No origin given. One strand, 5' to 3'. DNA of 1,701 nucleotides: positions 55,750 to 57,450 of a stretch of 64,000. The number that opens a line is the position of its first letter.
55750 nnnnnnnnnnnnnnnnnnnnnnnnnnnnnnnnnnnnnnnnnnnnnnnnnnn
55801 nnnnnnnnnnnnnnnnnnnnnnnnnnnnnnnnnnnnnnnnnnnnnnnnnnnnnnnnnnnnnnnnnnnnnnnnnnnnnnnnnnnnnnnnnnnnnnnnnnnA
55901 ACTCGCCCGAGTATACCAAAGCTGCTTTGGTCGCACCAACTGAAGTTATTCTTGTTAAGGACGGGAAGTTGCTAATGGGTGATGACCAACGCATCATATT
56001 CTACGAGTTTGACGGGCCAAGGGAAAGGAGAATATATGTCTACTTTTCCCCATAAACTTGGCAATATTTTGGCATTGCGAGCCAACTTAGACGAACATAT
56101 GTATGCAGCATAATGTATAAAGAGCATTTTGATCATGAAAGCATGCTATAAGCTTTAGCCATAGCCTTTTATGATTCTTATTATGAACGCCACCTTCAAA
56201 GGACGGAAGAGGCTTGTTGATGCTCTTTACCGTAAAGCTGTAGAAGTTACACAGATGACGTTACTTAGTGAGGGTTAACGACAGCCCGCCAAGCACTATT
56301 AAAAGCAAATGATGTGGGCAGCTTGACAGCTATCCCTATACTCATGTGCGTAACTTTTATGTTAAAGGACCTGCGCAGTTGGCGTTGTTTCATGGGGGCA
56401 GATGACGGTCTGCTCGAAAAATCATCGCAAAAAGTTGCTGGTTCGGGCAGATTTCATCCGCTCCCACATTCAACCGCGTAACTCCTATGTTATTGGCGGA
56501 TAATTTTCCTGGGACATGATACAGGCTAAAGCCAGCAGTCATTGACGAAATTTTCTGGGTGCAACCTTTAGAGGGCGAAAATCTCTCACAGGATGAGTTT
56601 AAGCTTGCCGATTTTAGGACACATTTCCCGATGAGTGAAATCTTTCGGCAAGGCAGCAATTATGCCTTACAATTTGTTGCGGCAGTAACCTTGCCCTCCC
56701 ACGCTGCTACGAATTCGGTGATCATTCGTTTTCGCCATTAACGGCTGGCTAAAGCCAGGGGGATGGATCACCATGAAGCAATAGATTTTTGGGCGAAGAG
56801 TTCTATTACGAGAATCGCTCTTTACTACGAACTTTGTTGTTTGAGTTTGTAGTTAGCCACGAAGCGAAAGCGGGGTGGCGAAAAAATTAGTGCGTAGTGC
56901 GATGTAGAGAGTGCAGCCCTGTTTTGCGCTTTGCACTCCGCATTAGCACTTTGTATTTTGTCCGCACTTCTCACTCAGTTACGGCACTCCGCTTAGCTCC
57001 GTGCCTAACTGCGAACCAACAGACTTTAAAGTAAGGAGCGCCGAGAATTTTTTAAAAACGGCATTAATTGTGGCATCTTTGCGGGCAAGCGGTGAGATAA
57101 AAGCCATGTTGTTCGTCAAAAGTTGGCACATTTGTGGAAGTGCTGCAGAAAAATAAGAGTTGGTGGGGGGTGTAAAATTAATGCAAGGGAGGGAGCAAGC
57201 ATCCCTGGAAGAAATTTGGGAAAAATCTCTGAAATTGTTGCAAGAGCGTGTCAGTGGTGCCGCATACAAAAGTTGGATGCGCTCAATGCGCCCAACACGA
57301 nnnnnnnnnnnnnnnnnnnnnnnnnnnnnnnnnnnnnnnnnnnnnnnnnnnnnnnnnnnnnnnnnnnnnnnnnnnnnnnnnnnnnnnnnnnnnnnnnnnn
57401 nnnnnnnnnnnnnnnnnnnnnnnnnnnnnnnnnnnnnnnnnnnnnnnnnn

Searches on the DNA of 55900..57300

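Call 73: search_rna_families(source=window, start=55900, end=57300, threshold=evalue, max_evalue=1)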
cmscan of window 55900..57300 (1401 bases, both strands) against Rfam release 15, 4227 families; matches with E-value up to 1: 2.
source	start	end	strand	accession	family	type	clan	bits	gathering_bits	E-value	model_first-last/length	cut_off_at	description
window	56611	56673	-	RF00716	mir-3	Gene; miRNA;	CL00084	24.3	54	0.078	1-74/74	no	mir-3 microRNA precursor family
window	56038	56082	-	RF02678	Hatchet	Gene; ribozyme;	-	19.6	51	0.68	1-133/133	no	Hatchet ribozyme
